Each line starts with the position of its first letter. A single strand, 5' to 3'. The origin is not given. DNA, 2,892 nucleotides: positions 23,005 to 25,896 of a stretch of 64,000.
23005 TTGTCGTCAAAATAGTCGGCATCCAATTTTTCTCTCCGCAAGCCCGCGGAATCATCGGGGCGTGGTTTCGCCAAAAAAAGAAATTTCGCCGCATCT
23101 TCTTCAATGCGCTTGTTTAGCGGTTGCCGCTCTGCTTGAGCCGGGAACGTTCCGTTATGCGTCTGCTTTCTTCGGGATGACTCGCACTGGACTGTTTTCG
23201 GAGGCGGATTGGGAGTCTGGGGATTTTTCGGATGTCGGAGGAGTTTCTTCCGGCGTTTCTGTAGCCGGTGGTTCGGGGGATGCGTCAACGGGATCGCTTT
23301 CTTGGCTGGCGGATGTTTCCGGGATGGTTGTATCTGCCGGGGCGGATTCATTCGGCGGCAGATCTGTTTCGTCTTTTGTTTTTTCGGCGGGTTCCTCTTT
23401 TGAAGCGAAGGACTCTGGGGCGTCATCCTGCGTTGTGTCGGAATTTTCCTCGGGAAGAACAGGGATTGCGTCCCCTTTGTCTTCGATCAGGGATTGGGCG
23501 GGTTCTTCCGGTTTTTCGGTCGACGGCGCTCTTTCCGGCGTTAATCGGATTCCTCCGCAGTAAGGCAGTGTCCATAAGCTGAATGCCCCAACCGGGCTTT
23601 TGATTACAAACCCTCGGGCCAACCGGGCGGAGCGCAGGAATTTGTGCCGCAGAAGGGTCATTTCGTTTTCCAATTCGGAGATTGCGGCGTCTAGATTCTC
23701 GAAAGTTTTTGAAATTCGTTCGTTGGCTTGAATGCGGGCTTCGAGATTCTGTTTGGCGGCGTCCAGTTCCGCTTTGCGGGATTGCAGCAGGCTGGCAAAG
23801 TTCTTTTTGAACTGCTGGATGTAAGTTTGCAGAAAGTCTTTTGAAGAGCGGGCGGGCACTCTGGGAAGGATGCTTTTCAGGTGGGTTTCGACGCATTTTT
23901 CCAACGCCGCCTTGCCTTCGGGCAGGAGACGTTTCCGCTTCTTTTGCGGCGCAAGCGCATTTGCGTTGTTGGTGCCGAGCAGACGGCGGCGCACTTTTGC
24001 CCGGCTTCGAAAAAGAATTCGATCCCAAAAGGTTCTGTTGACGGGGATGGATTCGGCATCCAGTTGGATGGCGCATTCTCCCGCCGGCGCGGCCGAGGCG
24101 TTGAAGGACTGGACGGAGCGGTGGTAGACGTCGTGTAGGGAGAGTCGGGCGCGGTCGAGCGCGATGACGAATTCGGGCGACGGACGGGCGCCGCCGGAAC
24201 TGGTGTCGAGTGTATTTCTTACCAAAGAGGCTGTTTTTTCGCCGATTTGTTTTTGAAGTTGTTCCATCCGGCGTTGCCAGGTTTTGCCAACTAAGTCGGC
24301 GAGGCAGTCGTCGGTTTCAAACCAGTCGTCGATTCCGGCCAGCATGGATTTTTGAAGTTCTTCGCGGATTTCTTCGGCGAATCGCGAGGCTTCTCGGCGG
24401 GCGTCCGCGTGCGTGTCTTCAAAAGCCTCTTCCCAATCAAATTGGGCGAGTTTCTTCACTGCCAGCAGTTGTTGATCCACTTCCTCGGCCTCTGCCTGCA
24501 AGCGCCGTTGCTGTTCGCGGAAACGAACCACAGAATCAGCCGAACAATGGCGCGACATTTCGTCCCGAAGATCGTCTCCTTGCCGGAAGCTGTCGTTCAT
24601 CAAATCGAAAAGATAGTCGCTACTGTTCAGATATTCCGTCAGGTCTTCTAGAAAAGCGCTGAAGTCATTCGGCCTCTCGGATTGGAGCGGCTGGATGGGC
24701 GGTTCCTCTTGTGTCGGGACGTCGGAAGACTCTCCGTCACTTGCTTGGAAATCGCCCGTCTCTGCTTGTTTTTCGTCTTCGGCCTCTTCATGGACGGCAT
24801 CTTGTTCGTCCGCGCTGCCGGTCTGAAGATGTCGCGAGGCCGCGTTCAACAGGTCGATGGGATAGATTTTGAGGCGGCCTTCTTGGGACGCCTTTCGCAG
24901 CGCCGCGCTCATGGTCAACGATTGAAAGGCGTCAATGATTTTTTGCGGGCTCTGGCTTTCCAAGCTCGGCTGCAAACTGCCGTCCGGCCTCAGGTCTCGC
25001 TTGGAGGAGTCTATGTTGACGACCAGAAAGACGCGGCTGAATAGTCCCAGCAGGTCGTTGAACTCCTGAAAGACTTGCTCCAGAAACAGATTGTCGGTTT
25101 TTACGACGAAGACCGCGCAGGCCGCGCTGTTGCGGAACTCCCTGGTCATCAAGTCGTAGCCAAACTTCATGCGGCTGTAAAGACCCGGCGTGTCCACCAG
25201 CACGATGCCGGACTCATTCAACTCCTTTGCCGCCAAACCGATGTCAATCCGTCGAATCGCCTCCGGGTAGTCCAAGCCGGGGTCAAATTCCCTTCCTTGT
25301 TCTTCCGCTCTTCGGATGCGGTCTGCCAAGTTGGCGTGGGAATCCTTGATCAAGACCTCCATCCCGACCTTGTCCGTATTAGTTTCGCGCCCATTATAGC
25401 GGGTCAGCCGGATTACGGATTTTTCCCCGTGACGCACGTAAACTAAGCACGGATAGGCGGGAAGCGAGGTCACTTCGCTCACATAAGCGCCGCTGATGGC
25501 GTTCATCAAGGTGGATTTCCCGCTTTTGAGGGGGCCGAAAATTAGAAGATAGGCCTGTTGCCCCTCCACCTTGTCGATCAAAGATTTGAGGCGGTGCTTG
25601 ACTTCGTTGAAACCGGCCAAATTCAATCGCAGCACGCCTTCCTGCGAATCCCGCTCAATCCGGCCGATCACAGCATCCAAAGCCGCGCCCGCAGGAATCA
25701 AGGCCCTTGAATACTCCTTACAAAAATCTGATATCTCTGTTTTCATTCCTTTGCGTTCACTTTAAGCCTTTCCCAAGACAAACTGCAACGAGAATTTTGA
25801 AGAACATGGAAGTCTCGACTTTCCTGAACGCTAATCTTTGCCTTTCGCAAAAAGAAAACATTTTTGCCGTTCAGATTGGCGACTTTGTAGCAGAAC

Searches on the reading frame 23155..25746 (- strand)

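Call 8: search_protein_families(library=pfam, proteins=[window:23155-25746:-], max_evalue=0.01)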
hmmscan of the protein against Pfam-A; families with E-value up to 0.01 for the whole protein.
window:23155-25746:- (863 aa): 2 families
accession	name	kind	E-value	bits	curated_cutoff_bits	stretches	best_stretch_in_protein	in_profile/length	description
PF00350.29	Dynamin_N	-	1.9e-11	44.7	27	1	68-232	2-153/168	Dynamin family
PF01926.29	MMR_HSR1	-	3.4e-07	30.8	21.9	0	68-96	3-30/113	50S ribosome-binding GTPase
